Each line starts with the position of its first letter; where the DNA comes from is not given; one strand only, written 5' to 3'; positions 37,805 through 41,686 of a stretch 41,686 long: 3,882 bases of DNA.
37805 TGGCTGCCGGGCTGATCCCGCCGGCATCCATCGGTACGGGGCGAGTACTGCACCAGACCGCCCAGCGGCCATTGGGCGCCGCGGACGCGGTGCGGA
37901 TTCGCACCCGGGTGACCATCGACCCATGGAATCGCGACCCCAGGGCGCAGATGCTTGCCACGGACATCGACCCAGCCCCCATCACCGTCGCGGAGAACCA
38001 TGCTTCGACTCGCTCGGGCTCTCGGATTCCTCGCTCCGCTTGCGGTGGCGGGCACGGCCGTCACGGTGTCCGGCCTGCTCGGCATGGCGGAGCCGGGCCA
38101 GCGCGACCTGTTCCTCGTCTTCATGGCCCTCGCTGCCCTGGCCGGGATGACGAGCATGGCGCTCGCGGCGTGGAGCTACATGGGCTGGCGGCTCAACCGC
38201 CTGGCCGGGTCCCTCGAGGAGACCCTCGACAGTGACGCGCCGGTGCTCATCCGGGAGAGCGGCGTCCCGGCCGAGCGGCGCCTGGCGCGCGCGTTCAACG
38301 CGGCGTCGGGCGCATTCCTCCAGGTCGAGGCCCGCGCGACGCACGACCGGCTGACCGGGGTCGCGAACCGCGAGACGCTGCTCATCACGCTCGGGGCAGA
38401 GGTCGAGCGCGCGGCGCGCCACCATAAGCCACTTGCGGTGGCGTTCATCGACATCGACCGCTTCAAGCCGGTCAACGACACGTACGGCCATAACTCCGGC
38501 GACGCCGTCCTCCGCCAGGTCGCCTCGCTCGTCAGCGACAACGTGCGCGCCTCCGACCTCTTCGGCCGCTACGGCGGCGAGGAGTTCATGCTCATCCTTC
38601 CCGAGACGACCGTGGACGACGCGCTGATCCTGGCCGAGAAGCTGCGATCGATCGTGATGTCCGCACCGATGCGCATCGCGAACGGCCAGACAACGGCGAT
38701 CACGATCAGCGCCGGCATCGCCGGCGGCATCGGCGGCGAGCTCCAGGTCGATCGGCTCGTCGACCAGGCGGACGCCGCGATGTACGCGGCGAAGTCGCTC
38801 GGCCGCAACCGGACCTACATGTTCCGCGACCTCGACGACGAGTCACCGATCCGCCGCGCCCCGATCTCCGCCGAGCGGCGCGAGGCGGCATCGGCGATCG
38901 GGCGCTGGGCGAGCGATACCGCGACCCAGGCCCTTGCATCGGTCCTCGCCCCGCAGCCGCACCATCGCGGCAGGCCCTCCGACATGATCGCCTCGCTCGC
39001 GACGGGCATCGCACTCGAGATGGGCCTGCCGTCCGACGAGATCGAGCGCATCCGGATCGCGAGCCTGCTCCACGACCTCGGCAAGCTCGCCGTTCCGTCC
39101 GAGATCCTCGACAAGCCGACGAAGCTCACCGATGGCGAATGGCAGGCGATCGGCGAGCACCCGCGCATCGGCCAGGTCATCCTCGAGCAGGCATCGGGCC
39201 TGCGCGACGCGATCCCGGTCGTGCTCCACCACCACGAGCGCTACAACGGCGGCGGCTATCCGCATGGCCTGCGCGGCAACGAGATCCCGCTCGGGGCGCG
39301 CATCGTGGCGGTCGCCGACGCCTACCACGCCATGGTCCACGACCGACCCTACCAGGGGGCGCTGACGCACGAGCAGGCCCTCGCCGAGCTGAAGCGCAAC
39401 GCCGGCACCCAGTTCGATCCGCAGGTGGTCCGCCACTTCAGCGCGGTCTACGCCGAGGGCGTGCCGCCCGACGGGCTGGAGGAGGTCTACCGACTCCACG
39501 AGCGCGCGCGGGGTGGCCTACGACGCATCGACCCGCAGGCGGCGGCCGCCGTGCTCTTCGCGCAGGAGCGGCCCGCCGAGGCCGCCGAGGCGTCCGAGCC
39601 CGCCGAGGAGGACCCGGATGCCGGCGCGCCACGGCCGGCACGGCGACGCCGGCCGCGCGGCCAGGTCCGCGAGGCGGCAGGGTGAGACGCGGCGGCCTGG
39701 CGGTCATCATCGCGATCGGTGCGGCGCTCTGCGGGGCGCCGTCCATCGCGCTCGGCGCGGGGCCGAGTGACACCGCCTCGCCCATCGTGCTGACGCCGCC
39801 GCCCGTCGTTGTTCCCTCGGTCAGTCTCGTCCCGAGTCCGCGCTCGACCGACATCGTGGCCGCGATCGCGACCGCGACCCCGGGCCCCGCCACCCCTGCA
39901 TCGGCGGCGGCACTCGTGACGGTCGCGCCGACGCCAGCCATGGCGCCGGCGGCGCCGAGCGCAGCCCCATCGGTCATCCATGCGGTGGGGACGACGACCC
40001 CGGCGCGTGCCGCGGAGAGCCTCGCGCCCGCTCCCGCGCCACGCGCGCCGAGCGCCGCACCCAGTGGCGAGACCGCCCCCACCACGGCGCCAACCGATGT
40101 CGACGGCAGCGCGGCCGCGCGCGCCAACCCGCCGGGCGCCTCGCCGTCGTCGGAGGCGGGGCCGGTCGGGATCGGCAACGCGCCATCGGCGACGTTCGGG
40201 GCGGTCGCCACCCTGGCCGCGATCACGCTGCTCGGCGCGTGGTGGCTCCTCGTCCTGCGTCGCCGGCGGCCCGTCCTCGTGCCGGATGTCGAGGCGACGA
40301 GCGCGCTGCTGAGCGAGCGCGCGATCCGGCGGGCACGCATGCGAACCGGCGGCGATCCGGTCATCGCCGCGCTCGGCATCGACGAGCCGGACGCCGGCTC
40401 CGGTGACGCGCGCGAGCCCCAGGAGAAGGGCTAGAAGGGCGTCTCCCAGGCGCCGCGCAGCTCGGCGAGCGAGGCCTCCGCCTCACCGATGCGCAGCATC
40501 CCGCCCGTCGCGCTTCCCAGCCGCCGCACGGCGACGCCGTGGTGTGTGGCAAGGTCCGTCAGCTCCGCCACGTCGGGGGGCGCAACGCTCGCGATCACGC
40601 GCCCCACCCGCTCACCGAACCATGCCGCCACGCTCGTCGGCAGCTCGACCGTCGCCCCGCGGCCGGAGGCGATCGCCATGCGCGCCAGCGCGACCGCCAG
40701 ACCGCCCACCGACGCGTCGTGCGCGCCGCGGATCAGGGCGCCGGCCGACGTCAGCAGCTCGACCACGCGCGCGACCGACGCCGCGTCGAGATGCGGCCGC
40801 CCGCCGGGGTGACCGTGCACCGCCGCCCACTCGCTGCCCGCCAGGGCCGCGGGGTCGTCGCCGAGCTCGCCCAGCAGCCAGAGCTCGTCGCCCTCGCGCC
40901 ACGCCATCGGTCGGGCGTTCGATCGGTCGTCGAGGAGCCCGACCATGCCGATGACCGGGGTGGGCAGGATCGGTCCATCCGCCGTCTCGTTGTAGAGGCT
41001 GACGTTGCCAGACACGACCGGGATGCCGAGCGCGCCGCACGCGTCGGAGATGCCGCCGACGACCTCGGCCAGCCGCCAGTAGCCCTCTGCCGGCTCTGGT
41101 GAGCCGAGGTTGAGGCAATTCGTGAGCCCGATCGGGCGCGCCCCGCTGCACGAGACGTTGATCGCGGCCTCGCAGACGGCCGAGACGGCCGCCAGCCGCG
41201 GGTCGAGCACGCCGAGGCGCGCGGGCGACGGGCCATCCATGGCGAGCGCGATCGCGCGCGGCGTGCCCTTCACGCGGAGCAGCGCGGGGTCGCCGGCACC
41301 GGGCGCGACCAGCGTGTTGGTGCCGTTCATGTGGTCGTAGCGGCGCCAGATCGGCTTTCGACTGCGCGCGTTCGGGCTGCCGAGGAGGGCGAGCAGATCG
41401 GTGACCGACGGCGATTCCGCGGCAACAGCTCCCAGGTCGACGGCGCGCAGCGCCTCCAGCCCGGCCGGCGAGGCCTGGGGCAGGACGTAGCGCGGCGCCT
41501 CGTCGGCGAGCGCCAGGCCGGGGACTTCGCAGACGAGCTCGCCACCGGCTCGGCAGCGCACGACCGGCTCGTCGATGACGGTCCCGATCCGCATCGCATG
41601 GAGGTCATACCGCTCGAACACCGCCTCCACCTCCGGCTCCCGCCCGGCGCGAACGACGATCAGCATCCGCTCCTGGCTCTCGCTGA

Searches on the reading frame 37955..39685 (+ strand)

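Call 10: search_protein_families(library=ncbifam, proteins=[window:37955-39685:+], max_evalue=0.00001)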
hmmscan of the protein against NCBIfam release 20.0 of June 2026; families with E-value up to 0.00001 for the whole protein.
window:37955-39685:+ (576 aa): 22 families
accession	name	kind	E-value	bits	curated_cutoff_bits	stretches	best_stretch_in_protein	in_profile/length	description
TIGR00254.1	GGDEF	domain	1.7e-51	174.3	37.4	1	125-289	2-166/168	diguanylate cyclase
NF038266.1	diguan_SiaD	equivalog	2.1e-49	168.2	290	1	124-286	90-251/252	biofilm regulation diguanylate cyclase SiaD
NF007380.0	PRK09894.1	equivalog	4.6e-47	160.8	256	1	124-291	125-288/296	diguanylate cyclase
NF007135.0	PRK09581.1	equivalog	2.1e-46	158.7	474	1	128-288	292-453/457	PleD family two-component system response regulator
NF053512.1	nitric_RR_NosR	exception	1.4e-42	146.2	400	1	322-503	176-358/422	response regulator c-di-GMP phosphodiesterase, NosR family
NF047654.1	DiguCycDgcRLepto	equivalog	3.7e-40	137.7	500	1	109-286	112-292/295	diguanylate cyclase DgcR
NF007423.1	PRK09966.1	equivalog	3.5e-39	134.8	325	1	124-280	235-390/390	diguanylate cyclase DgcN/YfiN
NF007298.0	PRK09776.1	equivalog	4.3e-38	130.9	1135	1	124-308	680-863/1111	diguanylate cyclase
NF011955.1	PRK15426.1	equivalog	1.9e-35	122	408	1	125-288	395-559/564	cellulose biosynthesis regulator diguanylate cyclase DgcQ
NF041606.1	dguan_cyc_DgcA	equivalog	2.2e-35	122.2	370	1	127-287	177-336/340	diguanylate cyclase DgcA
NF051473.1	DigCycDgcsShew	equivalog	1.3e-28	100.3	400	1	120-286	127-287/291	diguanylate cyclase DgcS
NF047872.1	GGDEF_GdpS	equivalog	1.9e-28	99.7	400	1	127-290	186-349/355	GGDEF domain-containing protein GdpS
NF007599.0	PRK10245.1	equivalog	8e-27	93.7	402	1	123-287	205-367/371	diguanylate cyclase AdrA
NF045675.1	PhdiestaseDibA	equivalog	1.7e-23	82.8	980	1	126-290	201-364/623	phosphodiesterase DibA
NF007474.0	PRK10060.1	equivalog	2.8e-22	78.7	782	1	126-290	235-395/663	cyclic di-GMP phosphodiesterase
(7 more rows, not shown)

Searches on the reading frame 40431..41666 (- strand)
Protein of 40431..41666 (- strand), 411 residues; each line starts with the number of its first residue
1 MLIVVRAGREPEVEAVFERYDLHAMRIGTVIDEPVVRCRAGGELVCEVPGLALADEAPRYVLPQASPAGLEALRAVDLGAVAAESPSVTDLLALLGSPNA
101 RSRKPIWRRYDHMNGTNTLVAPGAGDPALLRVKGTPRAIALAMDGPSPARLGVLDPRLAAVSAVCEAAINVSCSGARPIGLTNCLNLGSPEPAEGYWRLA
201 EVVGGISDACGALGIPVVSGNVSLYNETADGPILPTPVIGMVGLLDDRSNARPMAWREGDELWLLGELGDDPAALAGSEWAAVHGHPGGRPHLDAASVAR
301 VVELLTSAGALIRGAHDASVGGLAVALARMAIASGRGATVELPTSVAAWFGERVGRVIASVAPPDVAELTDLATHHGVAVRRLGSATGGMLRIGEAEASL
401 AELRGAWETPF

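Call 10: search_protein_families(library=ncbifam, proteins=[window:40431-41666:-], max_evalue=0.00001)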
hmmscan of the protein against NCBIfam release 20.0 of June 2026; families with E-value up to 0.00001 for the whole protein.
window:40431-41666:- (411 aa): 8 families
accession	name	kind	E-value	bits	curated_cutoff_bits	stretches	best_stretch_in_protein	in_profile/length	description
NF002290.1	PRK01213.1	equivalog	5.5e-98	329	648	1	1-409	300-717/723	phosphoribosylformylglycinamidine synthase subunit PurL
TIGR01736.1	FGAM_synth_II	equivalog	2.7e-83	280.5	525.75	1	1-408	301-711/718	phosphoribosylformylglycinamidine synthase subunit PurL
NF010690.0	PRK14090.1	equivalog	2.5e-27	95.5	1047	1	22-254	304-509/601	phosphoribosylformylglycinamidine synthase subunit PurL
TIGR02124.1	hypE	equivalog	2.3e-09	36.7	251.6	1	163-340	69-238/332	hydrogenase expression/formation protein HypE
NF003672.0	PRK05297.1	equivalog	2.7e-09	35.1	783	1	149-387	697-956/1290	phosphoribosylformylglycinamidine synthase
TIGR01735.1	FGAM_synt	equivalog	3.1e-08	31.5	1123.05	1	150-387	715-970/1307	phosphoribosylformylglycinamidine synthase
TIGR01739.1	tegu_FGAM_synt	hypoth_equivalog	1.1e-06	26.9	716.1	1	155-386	611-849/1206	herpesvirus tegument protein/v-FGAM-synthase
TIGR04049.1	AIR_rel_sll0787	hypoth_equivalog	2.3e-06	26.9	321.3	0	138-385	55-289/318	sll0787 family AIR synthase-like protein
